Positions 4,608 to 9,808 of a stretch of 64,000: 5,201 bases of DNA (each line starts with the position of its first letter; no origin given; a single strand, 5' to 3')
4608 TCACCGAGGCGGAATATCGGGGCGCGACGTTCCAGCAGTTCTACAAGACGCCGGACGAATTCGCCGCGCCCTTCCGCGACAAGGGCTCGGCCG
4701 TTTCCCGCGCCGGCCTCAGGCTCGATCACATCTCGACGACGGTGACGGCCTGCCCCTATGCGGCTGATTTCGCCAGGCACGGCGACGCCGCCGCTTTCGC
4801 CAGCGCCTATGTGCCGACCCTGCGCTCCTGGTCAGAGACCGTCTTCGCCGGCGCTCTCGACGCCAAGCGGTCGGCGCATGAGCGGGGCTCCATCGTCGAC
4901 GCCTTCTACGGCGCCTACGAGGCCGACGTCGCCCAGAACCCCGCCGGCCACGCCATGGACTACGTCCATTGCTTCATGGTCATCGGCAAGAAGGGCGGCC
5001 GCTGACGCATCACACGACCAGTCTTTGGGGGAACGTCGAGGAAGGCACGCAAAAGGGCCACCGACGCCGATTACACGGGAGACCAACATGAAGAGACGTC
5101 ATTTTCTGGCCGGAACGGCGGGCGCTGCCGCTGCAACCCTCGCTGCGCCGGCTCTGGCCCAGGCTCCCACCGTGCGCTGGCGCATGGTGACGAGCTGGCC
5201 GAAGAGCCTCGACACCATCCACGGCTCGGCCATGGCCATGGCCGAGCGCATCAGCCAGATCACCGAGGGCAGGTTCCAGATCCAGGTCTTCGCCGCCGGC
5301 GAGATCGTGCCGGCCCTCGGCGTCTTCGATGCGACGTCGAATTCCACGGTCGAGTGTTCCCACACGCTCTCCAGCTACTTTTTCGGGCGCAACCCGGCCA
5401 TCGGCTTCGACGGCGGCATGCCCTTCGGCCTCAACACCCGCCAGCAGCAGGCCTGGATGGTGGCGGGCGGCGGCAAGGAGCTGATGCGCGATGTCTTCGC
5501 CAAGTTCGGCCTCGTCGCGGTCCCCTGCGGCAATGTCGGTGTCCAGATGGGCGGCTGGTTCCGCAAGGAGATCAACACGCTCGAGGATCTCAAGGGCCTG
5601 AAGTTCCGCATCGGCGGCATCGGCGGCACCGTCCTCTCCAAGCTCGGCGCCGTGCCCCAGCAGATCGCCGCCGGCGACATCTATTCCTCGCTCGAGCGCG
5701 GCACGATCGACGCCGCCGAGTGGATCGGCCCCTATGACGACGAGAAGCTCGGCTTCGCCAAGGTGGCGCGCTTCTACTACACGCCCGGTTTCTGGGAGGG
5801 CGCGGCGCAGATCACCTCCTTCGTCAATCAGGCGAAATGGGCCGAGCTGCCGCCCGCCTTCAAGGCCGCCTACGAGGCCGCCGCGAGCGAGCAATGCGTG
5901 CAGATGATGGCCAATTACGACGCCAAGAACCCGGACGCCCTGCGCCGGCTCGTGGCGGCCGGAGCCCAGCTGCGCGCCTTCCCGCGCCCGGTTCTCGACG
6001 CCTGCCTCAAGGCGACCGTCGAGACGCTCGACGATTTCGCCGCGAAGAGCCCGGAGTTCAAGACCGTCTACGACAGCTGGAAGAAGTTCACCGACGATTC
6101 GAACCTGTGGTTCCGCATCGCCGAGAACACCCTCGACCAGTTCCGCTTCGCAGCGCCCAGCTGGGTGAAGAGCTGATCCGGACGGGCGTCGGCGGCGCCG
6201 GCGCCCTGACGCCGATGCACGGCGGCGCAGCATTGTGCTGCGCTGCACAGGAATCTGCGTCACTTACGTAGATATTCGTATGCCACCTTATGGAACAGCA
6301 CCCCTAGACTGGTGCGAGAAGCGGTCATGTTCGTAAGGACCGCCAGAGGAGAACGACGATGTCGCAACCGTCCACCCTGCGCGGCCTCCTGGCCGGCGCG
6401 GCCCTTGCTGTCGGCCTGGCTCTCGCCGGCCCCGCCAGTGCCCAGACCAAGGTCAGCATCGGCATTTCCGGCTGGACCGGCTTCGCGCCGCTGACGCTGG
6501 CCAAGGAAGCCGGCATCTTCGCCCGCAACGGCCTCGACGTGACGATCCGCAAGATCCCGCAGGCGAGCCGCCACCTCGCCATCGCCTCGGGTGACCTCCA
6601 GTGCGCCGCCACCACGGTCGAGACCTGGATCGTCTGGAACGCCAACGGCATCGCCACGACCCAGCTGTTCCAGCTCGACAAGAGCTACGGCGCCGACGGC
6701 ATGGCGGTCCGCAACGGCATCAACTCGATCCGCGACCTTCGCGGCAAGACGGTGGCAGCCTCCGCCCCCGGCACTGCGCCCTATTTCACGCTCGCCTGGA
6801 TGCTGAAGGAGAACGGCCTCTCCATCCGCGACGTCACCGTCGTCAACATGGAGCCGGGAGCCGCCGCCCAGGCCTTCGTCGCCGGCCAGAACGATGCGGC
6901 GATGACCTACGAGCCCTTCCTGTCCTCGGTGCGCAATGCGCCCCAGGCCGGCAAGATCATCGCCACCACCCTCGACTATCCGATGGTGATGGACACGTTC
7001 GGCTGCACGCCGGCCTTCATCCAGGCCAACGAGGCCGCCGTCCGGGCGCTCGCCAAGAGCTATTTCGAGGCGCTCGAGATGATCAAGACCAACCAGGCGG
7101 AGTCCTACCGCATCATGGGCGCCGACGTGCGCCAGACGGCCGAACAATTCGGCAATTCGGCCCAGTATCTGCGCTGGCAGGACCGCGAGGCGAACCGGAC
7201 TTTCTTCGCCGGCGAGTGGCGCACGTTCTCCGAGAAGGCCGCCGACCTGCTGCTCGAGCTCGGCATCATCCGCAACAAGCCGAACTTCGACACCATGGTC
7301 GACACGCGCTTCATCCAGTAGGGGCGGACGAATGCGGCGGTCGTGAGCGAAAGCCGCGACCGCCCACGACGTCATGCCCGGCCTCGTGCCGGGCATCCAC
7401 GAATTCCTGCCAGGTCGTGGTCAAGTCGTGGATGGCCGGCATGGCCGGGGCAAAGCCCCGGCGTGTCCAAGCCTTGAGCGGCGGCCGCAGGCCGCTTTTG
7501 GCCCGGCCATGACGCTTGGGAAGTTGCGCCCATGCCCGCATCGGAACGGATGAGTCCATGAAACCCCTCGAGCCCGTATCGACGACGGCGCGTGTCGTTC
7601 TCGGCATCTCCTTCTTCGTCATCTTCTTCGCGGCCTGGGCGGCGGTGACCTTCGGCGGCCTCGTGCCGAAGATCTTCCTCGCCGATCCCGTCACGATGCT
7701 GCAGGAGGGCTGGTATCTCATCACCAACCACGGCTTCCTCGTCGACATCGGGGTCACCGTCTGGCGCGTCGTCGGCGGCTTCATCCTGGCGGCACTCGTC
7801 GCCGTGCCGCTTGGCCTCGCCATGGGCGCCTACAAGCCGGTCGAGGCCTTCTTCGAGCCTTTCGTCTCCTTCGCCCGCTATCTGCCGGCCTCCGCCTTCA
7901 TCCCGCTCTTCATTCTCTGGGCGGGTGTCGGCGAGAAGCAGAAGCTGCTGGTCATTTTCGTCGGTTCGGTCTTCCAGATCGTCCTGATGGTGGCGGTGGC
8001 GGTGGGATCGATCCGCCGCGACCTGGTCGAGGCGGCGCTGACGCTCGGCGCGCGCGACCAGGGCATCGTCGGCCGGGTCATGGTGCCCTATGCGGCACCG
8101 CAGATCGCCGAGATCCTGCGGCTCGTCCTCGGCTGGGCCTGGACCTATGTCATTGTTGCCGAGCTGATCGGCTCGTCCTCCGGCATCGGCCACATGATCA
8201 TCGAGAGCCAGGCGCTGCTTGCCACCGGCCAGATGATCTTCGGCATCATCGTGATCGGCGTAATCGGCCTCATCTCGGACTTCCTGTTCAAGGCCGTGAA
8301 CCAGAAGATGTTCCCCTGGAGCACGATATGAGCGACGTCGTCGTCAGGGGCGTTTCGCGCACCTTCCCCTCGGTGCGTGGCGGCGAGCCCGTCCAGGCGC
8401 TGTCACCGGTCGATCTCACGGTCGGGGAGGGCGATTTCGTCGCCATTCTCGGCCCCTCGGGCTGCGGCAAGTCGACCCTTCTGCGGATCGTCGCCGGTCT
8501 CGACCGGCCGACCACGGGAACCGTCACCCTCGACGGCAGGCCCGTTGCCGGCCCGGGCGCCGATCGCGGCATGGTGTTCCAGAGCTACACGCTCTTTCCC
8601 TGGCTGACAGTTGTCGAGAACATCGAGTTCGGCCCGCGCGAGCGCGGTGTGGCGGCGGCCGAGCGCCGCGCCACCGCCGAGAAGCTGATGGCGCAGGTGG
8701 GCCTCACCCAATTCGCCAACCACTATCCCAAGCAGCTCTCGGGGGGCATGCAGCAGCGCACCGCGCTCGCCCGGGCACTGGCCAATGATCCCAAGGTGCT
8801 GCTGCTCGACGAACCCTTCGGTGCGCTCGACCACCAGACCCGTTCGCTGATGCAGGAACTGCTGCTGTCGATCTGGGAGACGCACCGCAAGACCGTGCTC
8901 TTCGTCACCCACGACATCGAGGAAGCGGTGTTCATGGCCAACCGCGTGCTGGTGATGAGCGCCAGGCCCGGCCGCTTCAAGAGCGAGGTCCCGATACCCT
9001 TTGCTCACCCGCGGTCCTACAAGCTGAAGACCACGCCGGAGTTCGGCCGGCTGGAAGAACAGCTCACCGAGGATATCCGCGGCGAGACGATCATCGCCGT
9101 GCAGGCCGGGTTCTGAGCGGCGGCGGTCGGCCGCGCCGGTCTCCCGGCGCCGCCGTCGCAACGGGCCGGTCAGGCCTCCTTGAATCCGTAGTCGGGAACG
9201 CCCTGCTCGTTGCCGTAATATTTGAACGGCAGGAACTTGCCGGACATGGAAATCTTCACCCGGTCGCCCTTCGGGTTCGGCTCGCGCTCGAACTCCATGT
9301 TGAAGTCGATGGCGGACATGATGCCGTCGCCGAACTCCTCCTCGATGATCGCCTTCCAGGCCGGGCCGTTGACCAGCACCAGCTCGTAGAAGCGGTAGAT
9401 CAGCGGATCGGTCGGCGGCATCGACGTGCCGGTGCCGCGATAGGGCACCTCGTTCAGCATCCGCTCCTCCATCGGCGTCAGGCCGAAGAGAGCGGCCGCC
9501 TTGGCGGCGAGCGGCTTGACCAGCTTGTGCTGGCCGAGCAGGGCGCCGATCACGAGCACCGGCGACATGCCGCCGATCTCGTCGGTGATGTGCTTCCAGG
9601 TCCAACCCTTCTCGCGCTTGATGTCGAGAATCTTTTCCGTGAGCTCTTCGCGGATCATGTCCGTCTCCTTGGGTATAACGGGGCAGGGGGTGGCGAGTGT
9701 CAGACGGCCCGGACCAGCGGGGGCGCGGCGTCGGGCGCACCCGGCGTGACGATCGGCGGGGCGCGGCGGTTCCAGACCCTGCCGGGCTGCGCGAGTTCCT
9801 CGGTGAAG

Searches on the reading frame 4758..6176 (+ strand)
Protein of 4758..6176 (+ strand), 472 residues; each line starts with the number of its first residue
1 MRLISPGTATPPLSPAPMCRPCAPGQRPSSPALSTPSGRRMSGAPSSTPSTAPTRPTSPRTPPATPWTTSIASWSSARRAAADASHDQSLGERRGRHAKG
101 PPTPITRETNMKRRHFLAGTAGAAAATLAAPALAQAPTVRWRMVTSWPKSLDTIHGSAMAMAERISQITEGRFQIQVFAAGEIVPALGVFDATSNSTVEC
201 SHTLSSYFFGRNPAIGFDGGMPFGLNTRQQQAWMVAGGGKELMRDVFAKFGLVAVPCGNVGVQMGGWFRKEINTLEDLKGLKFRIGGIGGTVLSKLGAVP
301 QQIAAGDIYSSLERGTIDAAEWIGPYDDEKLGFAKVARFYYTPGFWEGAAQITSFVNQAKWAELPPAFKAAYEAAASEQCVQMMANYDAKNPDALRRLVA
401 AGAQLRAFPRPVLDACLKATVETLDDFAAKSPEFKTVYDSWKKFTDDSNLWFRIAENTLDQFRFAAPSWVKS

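Call 63: search_protein_families(library=pfam, proteins=[window:4758-6176:+], max_evalue=0.00001)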
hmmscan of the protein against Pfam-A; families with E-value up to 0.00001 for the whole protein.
window:4758-6176:+ (472 aa): 1 family
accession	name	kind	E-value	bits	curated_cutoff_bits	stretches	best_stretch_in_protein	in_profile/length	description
PF03480.18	DctP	-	7e-53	180.2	23.4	1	149-429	6-284/286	Bacterial extracellular solute-binding protein, family 7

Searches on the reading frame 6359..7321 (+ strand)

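Call 63: search_protein_families(library=pfam, proteins=[window:6359-7321:+], max_evalue=0.00001)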
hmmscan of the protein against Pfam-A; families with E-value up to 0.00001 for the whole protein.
window:6359-7321:+ (320 aa): 3 families
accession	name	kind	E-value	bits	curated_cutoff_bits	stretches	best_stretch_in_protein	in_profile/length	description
PF09084.16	NMT1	-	7.1e-18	65.7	20.5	1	40-248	2-215/216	NMT1/THI5 like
PF13379.11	NMT1_2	-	5.4e-17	62.9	24.7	1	28-246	4-242/252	NMT1-like family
PF12974.12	Phosphonate-bd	-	1.5e-06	28.2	27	1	119-208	95-191/242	ABC transporter, phosphonate, periplasmic substrate-binding protein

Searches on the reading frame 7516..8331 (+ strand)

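Call 63: search_protein_families(library=pfam, proteins=[window:7516-8331:+], max_evalue=0.00001)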
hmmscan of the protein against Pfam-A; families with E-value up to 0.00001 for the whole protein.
window:7516-8331:+ (271 aa): 1 family
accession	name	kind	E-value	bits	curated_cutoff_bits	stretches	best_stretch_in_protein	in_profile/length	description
PF00528.27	BPD_transp_1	-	2.2e-25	89.9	26.4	1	96-265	1-182/184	Binding-protein-dependent transport system inner membrane component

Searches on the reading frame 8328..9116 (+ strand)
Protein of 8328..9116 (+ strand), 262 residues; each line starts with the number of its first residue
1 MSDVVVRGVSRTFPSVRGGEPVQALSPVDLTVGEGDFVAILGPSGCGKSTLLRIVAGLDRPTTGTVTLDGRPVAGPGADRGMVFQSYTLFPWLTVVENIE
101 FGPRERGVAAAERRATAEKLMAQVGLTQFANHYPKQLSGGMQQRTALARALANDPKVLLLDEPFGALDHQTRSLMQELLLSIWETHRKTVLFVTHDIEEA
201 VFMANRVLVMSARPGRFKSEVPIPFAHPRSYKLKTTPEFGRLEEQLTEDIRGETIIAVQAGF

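Call 63: search_protein_families(library=pfam, proteins=[window:8328-9116:+], max_evalue=0.00001)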
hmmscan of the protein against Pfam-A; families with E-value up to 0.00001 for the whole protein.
window:8328-9116:+ (262 aa): 2 families
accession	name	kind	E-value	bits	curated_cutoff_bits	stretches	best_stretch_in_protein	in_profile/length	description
PF00005.33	ABC_tran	-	6.5e-37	127.6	25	1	25-164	1-136/137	ABC transporter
PF13304.12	AAA_21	-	2e-07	31.8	27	0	135-197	236-300/304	AAA domain, putative AbiEii toxin, Type IV TA system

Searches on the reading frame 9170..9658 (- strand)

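Call 63: search_protein_families(library=pfam, proteins=[window:9170-9658:-], max_evalue=0.00001)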
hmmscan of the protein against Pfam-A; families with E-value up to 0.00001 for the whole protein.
window:9170-9658:- (162 aa): 2 families
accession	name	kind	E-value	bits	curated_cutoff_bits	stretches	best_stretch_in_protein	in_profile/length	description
PF02560.19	Cyanate_lyase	-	1.1e-33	115.3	25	1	80-146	2-68/69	Cyanate lyase C-terminal domain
PF21291.3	CYNS_N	-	2.8e-13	50.1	27.1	1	3-72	1-69/69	Cyanate hydratase, N-terminal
